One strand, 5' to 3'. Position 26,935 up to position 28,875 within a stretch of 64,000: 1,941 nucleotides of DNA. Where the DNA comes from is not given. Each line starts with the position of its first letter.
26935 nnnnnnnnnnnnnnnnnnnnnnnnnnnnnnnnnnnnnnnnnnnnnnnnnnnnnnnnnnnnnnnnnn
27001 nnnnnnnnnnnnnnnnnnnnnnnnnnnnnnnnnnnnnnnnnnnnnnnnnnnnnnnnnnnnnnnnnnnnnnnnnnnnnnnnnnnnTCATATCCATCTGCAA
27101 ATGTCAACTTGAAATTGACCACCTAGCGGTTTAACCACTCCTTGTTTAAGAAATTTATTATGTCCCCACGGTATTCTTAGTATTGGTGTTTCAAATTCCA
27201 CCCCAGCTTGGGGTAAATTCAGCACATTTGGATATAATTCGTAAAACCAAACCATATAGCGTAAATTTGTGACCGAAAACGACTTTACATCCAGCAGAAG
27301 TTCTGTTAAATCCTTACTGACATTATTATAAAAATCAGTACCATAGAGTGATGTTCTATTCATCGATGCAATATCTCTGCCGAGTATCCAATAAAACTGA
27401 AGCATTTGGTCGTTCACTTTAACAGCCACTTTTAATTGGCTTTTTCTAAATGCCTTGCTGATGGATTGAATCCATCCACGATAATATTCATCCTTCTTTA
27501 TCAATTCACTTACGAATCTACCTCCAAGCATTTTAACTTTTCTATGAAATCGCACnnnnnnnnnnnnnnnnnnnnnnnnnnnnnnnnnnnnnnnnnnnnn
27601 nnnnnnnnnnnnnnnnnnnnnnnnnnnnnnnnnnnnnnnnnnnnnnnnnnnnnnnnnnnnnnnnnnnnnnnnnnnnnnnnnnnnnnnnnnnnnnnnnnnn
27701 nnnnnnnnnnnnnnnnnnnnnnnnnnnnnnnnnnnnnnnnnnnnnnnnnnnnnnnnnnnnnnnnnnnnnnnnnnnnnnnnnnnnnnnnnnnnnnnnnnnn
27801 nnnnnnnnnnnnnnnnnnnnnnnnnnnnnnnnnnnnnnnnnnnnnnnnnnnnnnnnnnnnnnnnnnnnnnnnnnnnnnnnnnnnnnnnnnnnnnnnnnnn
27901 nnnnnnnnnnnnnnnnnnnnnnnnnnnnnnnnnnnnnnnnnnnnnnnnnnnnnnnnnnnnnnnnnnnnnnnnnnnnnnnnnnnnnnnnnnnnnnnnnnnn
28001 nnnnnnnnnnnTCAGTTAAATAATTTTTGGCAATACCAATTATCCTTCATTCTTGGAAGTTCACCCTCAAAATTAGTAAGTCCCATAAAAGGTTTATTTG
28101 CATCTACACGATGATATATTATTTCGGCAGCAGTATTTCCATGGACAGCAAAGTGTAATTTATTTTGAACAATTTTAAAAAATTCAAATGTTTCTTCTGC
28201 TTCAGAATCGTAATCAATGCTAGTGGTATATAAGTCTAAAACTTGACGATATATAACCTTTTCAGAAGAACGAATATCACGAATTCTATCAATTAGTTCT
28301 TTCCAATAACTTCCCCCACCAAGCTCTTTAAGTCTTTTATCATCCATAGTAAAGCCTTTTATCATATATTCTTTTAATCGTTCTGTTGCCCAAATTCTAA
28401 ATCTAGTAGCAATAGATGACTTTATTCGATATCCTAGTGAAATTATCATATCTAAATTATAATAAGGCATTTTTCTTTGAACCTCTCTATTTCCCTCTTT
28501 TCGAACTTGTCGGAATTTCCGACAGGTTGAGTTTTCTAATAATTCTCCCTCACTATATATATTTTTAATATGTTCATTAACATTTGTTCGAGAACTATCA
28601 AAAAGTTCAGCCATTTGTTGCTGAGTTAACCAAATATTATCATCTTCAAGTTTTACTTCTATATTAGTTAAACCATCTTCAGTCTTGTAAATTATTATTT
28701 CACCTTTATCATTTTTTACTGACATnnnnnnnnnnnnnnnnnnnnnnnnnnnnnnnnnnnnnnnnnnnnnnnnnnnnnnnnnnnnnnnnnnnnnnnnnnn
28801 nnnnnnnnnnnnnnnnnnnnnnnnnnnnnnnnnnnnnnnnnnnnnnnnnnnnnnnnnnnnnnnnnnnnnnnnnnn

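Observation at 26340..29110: Decayed genomic island abutting the 3' end of tRNA-Gly(CCC), sharing a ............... element with the upstream islet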

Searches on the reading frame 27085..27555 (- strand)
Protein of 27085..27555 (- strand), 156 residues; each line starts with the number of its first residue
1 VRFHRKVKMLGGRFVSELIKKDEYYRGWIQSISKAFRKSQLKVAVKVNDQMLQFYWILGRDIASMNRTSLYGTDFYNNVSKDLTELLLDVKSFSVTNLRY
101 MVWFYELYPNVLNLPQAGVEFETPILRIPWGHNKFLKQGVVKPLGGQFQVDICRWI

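Call 7: search_protein_families(library=pfam, proteins=[window:27085-27555:-], max_evalue=0.01)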
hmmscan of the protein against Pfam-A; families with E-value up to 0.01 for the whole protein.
window:27085-27555:- (156 aa): 1 family
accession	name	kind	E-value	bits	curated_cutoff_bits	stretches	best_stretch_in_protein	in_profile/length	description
PF17761.7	DUF1016_N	-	3.6e-19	69.7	32.8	1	32-136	2-100/137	DUF1016 N-terminal domain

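Call 36: find_encoding_contigs(protein=window:27085-27555:-, flank=3000, max_places=10)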
Protein window:27085-27555:- (156 aa): 15 contigs read that carry it; 5 places shown.
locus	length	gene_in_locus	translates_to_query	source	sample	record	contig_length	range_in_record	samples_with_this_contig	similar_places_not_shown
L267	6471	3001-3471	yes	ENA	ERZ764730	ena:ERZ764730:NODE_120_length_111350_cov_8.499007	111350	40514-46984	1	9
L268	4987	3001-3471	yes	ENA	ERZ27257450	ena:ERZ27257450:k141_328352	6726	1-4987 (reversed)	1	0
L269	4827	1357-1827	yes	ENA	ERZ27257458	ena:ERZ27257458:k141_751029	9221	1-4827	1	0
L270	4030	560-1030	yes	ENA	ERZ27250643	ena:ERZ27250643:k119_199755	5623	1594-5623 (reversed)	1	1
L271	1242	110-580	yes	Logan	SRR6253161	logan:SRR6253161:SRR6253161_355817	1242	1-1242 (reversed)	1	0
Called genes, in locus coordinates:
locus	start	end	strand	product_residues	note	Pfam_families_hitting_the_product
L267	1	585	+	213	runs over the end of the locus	PF04961:FTCD_C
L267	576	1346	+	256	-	PF01226:Form_Nir_trans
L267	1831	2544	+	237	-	PF13310:Virulence_RhuM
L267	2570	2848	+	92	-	PF13310:Virulence_RhuM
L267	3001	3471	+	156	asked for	PF17761:DUF1016_N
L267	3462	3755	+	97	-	PF17761:DUF1016_N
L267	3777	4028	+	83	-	PF17761:DUF1016_N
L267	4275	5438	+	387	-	PF00005:ABC_tran, PF13304:AAA_21 (faint), PF08402:TOBE_2 (weak)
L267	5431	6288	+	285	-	PF00528:BPD_transp_1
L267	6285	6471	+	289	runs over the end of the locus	PF00528:BPD_transp_1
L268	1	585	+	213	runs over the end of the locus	PF04961:FTCD_C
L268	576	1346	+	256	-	PF01226:Form_Nir_trans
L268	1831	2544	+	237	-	PF13310:Virulence_RhuM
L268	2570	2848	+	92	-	PF13310:Virulence_RhuM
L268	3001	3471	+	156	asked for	PF17761:DUF1016_N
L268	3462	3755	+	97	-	PF17761:DUF1016_N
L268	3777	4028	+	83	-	PF17761:DUF1016_N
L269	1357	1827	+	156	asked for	PF17761:DUF1016_N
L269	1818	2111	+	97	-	PF17761:DUF1016_N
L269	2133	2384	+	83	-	PF17761:DUF1016_N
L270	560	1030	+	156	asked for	PF17761:DUF1016_N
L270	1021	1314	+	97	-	PF17761:DUF1016_N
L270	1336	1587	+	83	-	PF17761:DUF1016_N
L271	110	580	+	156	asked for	PF17761:DUF1016_N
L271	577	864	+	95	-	PF17761:DUF1016_N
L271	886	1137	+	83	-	PF17761:DUF1016_N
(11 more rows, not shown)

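Call 38: search_protein_families(library=ncbifam, proteins=[window:27085-27555:-], max_evalue=0.001)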
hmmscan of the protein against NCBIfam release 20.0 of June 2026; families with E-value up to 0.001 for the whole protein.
window:27085-27555:- (156 aa): 0 families

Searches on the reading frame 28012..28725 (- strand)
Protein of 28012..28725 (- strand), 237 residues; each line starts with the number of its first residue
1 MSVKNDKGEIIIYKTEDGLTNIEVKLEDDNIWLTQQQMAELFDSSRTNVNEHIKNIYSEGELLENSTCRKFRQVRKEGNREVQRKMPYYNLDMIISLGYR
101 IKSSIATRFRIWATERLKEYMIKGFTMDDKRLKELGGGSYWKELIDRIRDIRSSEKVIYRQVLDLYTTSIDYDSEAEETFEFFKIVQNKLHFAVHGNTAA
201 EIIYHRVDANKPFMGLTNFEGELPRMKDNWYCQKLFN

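Call 7: search_protein_families(library=pfam, proteins=[window:28012-28725:-], max_evalue=0.01)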
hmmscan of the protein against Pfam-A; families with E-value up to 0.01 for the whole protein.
window:28012-28725:- (237 aa): 1 family
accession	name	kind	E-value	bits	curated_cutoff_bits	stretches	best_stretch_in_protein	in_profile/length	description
PF13310.11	Virulence_RhuM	-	7.1e-75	252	33.7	1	66-228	1-164/252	Virulence protein RhuM family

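Call 11: find_encoding_contigs(protein=window:28012-28725:-, flank=10000, max_places=10)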
Protein window:28012-28725:- (237 aa): 24 contigs read that carry it; 10 places shown.
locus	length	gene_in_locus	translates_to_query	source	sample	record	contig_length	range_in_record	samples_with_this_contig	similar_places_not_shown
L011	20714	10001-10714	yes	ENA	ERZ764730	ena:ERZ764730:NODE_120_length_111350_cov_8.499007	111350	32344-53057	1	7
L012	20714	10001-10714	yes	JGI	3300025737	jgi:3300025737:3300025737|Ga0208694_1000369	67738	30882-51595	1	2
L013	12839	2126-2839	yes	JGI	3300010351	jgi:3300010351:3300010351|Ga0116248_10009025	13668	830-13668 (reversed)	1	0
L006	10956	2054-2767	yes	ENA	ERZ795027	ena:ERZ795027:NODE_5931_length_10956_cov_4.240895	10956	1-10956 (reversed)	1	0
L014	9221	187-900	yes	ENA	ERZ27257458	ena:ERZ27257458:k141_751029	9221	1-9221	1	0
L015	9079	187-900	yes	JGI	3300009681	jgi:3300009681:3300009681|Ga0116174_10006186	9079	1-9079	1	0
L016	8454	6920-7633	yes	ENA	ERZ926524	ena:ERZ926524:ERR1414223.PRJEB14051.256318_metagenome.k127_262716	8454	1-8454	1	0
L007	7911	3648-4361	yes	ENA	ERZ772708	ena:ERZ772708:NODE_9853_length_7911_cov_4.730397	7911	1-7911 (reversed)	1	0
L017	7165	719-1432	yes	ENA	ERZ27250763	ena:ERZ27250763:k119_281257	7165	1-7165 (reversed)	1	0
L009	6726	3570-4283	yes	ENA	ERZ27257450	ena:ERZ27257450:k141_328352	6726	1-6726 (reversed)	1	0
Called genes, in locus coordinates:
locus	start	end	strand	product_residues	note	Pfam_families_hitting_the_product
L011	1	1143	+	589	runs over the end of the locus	PF22645:GKRP_SIS_N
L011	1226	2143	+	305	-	PF00294:PfkB, PF08543:Phos_pyr_kin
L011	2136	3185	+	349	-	-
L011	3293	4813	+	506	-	PF00221:Lyase_aromatic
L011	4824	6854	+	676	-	PF17391:Urocanase_N, PF01175:Urocanase, PF17392:Urocanase_C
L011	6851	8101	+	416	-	PF01979:Amidohydro_1, PF07969:Amidohydro_3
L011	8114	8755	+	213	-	PF04961:FTCD_C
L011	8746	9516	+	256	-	PF01226:Form_Nir_trans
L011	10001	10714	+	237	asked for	PF13310:Virulence_RhuM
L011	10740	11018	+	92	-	PF13310:Virulence_RhuM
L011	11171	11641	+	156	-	PF17761:DUF1016_N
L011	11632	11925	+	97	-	PF17761:DUF1016_N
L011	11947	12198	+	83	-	PF17761:DUF1016_N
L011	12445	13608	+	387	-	PF00005:ABC_tran, PF13304:AAA_21 (faint), PF08402:TOBE_2 (weak)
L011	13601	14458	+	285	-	PF00528:BPD_transp_1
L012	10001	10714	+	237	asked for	PF13310:Virulence_RhuM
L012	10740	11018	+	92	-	PF13310:Virulence_RhuM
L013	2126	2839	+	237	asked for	PF13310:Virulence_RhuM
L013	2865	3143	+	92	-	PF13310:Virulence_RhuM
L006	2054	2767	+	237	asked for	PF13310:Virulence_RhuM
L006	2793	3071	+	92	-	PF13310:Virulence_RhuM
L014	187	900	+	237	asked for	PF13310:Virulence_RhuM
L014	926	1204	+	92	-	PF13310:Virulence_RhuM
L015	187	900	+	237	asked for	PF13310:Virulence_RhuM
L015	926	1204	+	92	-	PF13310:Virulence_RhuM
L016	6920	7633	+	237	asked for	PF13310:Virulence_RhuM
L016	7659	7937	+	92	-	PF13310:Virulence_RhuM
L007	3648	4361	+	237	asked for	PF13310:Virulence_RhuM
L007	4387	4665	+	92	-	PF13310:Virulence_RhuM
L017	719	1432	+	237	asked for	PF13310:Virulence_RhuM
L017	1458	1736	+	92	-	PF13310:Virulence_RhuM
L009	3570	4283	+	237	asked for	PF13310:Virulence_RhuM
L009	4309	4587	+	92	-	PF13310:Virulence_RhuM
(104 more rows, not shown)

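Call 38: search_protein_families(library=ncbifam, proteins=[window:28012-28725:-], max_evalue=0.001)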
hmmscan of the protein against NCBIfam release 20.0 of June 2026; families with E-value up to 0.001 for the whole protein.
window:28012-28725:- (237 aa): 0 families
